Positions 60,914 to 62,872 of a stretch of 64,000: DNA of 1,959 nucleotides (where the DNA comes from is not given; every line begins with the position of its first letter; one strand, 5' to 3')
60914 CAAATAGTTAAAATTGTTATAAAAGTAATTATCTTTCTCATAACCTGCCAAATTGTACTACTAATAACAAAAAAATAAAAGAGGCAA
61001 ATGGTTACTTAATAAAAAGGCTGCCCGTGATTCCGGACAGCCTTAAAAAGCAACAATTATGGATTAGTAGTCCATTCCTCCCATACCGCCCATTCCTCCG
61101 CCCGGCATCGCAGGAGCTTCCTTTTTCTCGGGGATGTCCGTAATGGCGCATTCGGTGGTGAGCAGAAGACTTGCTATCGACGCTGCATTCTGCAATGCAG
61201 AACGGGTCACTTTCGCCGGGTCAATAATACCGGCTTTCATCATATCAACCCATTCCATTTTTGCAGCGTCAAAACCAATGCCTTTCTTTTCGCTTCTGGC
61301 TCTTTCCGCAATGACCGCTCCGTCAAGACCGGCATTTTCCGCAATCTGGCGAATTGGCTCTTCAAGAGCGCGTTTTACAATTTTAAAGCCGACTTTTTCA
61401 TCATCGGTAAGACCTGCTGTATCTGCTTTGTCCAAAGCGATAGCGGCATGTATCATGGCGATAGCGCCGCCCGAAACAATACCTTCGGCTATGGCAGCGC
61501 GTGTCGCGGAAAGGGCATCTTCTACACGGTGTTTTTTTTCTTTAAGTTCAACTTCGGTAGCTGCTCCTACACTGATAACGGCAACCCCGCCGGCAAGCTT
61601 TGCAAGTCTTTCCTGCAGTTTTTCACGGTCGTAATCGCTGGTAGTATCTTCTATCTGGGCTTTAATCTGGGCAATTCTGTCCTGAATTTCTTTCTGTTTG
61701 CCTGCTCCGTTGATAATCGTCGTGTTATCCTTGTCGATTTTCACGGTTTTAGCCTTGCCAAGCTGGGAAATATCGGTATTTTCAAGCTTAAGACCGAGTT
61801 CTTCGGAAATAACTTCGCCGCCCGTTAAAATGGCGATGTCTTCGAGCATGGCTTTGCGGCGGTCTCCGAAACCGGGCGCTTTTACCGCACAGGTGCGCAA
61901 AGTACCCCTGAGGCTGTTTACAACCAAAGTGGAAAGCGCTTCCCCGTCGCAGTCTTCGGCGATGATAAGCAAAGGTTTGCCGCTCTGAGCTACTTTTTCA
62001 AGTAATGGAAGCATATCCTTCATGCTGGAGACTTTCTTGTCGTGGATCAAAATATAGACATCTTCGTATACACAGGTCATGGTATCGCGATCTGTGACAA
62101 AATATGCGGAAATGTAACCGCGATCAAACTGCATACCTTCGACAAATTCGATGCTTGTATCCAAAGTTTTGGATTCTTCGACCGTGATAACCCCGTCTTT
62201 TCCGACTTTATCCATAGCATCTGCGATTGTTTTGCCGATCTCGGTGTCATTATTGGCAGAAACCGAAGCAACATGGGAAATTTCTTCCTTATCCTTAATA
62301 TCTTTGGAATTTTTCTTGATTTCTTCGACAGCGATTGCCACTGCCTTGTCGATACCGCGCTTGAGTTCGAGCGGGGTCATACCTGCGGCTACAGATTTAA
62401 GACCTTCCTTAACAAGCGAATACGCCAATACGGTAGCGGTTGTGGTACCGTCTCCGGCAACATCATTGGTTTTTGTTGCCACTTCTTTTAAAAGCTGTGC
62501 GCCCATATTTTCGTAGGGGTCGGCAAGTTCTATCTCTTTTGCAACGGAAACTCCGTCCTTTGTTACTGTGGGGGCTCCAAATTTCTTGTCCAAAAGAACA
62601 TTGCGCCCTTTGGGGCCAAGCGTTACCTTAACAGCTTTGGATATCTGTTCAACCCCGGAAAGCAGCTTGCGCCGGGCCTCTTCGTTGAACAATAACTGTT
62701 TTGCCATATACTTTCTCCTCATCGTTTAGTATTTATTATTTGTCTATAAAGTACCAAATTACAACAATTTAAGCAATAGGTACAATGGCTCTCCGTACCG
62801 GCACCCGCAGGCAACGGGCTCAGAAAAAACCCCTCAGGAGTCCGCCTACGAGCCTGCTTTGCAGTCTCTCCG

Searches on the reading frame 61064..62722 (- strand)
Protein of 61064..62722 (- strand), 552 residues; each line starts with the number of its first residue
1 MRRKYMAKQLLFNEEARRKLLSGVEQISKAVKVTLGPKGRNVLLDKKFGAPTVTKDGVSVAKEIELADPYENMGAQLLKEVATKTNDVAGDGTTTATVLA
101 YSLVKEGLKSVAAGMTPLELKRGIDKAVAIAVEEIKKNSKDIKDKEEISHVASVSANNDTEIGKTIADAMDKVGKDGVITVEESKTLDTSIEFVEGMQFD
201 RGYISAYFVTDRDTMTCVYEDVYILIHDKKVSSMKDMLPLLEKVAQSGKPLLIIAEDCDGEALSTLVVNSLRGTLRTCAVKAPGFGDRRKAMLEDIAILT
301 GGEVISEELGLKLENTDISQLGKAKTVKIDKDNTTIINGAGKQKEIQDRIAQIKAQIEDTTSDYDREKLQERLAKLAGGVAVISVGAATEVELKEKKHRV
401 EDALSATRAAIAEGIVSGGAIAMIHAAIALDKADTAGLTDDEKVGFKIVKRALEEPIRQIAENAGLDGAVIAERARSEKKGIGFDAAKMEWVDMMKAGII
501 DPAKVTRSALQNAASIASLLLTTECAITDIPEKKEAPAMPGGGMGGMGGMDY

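Call 85: search_protein_families(library=pfam, proteins=[window:61064-62722:-], max_evalue=0.00001)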
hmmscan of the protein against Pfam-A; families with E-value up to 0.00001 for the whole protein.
window:61064-62722:- (552 aa): 1 family
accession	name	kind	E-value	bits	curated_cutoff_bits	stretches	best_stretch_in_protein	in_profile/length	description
PF00118.29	Cpn60_TCP1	-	1.1e-78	265.5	34.3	1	27-529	1-488/490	TCP-1/cpn60 chaperonin family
